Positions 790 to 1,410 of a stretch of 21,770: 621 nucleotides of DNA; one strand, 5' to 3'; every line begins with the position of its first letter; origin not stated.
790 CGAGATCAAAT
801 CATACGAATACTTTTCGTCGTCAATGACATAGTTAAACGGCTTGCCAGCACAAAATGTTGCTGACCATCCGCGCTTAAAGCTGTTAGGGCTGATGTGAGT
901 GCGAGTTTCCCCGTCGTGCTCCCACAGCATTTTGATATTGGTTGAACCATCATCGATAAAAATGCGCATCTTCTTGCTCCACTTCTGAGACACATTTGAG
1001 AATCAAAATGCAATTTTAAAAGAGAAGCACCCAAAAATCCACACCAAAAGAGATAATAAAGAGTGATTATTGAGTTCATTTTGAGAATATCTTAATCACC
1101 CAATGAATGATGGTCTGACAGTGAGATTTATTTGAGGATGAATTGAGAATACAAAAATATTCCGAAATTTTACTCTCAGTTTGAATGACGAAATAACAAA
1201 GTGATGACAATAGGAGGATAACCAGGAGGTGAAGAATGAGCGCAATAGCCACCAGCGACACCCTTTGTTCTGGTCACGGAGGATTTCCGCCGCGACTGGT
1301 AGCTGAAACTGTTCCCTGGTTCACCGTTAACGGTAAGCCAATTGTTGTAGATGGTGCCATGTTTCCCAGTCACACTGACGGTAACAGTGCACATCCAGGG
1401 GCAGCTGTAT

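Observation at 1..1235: Actin-type (ParM) partition locus with 11-bp-periodic upstream repeats, paired with a P1-type RepA replicon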

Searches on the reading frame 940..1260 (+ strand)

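Call 34: search_protein_families(library=pfam, proteins=[L008:3723-4061:-, L008:2794-3435:-, L008:2514-2801:-, L006:1198-1563:-, L007:1181-1561:-], max_evalue=0.01)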
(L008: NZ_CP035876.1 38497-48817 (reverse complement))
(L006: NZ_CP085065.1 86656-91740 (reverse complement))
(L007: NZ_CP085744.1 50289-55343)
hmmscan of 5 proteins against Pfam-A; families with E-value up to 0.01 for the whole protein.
L008:3723-4061:- (112 aa): 1 family
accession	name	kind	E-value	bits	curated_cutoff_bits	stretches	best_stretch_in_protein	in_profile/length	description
PF10784.15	Plasmid_stab_B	-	3.3e-11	43.3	25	1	6-63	1-63/72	Plasmid stability protein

L008:2794-3435:- (213 aa): 9 families
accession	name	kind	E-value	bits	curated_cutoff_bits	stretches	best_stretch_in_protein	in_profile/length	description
PF13614.12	AAA_31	-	2.1e-17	64.1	27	2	2-46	3-47/177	AAA domain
PF01656.29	CbiA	-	1.5e-15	57.7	25.4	1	3-182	1-117/125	CobQ/CobB/MinD/ParA nucleotide binding domain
PF09140.17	MipZ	-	3.1e-15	56.7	20.7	2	66-120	87-141/262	ATPase MipZ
PF07015.17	VirC1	-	3.4e-12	46.6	24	1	3-187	4-188/231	VirC1 protein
PF10609.15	ParA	-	6.4e-10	39.3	27.1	1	2-42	5-45/246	NUBPL iron-transfer P-loop NTPase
PF02374.21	ArsA_ATPase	-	1.4e-06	28.2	24.3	1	3-38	3-38/305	Anion-transporting ATPase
PF00142.24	Fer4_NifH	-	5.8e-05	23.1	25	1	5-67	4-64/271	4Fe-4S iron sulfur cluster binding proteins, NifH/frxC family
PF00448.28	SRP54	-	0.00049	20.2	22.7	1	3-93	4-98/196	SRP54-type protein, GTPase domain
PF25199.1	nSTAND_NTPase5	-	0.0031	17.8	34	0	3-73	43-113/145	Novel STAND NTPase 5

L008:2514-2801:- (95 aa): 0 families

L006:1198-1563:- (121 aa): 1 family
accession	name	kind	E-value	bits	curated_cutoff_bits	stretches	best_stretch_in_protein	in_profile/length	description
PF10784.15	Plasmid_stab_B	-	3.1e-14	53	25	1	6-69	1-64/72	Plasmid stability protein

L007:1181-1561:- (126 aa): 1 family
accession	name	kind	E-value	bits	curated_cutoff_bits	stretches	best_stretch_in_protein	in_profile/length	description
PF10784.15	Plasmid_stab_B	-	1.3e-14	54.2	25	1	6-76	1-71/72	Plasmid stability protein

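Call 35: search_protein_families(library=ncbifam, proteins=[L008:3723-4061:-, L008:2794-3435:-, L008:2514-2801:-], max_evalue=0.01)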
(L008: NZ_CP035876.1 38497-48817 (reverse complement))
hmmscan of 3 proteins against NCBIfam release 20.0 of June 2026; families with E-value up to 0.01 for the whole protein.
L008:3723-4061:- (112 aa): 0 families

L008:2794-3435:- (213 aa): 23 families
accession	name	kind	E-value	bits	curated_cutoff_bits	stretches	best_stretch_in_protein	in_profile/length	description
NF041546.1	ParA_partition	equivalog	8.5e-48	162.6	180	1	2-209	1-203/203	ParA family partition ATPase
NF010423.0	PRK13849.1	equivalog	6.7e-14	51.8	313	1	3-196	4-197/231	conjugal transfer ATPase VirC1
TIGR01968.1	minD_bact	equivalog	4e-09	36.2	212.9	1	2-38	3-39/261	septum site-determining protein MinD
TIGR03371.1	cellulose_yhjQ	equivalog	3e-08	33.4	157.85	1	2-41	3-42/246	cellulose biosynthesis protein BcsQ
TIGR01969.1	minD_arch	subfamily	3.5e-08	32.9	201.75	1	1-38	1-38/251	cell division ATPase MinD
NF041136.1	MrpORP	equivalog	4.1e-08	32.9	450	1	3-42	8-47/365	iron-sulfur cluster carrier protein MrpORP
TIGR03453.1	partition_RepA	equivalog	1.8e-07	30.4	348.45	1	65-132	221-288/387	plasmid partitioning protein RepA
TIGR01007.1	eps_fam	subfamily_domain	2.2e-06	27.4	108.05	1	2-41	19-58/204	polysaccharide biosynthesis tyrosine autokinase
NF047398.1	AAA_KGGVGR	domain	7.4e-06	26.4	90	1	2-38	4-40/190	KGGVGR-motif variant AAA ATPase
NF040564.1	SCO2523_fam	equivalog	7.5e-06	25.4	200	1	1-39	1-39/305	SCO2523 family variant P-loop protein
NF008669.0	PRK11670.1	equivalog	9.3e-06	24.8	348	1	2-42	109-149/369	iron-sulfur cluster carrier protein ApbC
TIGR01281.1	DPOR_bchL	equivalog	3.4e-05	23.4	345.15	1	3-40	2-39/268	ferredoxin:protochlorophyllide reductase (ATP-dependent) iron-sulfur ATP-binding protein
NF033200.1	F430_CfbC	exception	4.4e-05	23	402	1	6-46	5-45/260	Ni-sirohydrochlorin a,c-diamide reductive cyclase ATP-dependent reductase subunit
NF009701.0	PRK13230.1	subfamily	9.7e-05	21.5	350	1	5-62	5-60/291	nitrogenase reductase-like protein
NF041283.1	PrgP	equivalog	0.00011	21.7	400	1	2-90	4-94/297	ParA superfamily DNA segregation protein PrgP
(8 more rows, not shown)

L008:2514-2801:- (95 aa): 0 families

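Call 47: search_solved_structures(query=L008:2794-3435:-, max_evalue=0.001)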
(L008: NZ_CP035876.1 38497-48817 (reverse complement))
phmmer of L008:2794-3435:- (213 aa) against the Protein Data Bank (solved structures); distinct sequences matched with E-value up to 0.001: 18.
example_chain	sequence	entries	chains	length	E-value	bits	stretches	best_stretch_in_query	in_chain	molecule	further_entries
4dzz_A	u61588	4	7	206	1e-18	70.7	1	3-211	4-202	Plasmid partitioning protein ParF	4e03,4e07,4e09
5u1g_D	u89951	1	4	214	1.2e-18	70.5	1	3-211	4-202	ParA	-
8ray_B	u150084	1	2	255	3.8e-12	49.3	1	2-84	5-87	ParA family protein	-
1wcv_1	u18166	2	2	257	1.5e-09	40.8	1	4-46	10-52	SEGREGATION PROTEIN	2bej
3cwq_A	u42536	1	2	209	9.1e-09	38.2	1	1-199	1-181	ParA family chromosome partitioning protein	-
2bek_A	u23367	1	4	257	2e-08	37.1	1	4-46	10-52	SEGREGATION PROTEIN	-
7dut_A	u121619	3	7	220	5.4e-07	32.5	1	1-44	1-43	SOJ protein (Soj)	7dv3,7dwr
2xj4_A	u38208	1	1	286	8.2e-07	31.9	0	2-51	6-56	MIPZ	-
2xit_A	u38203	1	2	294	8.9e-07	31.7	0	2-51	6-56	MIPZ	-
6iub_A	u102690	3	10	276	2.4e-06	30.4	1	2-48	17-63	SpoOJ regulator (Soj)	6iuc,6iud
2xj9_A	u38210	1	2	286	3.1e-06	30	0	2-51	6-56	MIPZ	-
4pfs_A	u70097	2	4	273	5.4e-06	29.2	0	2-43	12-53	Cobyrinic Acid a,c-diamide synthase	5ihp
5if9_A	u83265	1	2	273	5.4e-06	29.2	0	2-43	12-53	Cobyrinic Acid a,c-diamide synthase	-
4v03_A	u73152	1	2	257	9.6e-06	28.4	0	2-38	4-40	SITE-DETERMINING PROTEIN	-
8jmj_A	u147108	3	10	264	2.5e-05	27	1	2-46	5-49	SpoOJ regulator (Soj)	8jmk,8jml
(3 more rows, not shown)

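Call 48: search_solved_structures(query=L008:2514-2801:-, max_evalue=10, show_alignments=1)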
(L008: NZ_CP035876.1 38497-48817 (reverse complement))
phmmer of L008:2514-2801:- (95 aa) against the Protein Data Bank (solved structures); distinct sequences matched with E-value up to 10: 1.
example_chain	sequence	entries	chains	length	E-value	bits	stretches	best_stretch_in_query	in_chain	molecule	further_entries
6z1p_Ao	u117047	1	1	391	3.7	11.2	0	8-50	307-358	50S ribosomal protein L13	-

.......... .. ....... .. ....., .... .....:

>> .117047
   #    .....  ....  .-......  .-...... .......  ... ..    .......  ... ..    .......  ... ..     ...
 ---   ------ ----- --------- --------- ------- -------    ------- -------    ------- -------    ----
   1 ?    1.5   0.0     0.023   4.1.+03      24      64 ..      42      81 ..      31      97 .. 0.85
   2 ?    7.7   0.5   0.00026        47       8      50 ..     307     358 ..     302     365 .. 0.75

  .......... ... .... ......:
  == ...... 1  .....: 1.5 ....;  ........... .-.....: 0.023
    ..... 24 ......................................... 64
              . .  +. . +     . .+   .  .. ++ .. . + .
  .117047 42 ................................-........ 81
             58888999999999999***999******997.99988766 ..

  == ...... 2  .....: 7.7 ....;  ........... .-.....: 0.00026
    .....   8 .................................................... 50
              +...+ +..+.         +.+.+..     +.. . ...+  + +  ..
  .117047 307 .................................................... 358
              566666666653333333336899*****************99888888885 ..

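Call 61: search_protein_families(library=pfam, proteins=[L008:2514-2801:-], max_evalue=10)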
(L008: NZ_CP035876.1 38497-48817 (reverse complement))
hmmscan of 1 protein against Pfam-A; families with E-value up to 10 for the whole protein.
L008:2514-2801:- (95 aa): 0 families
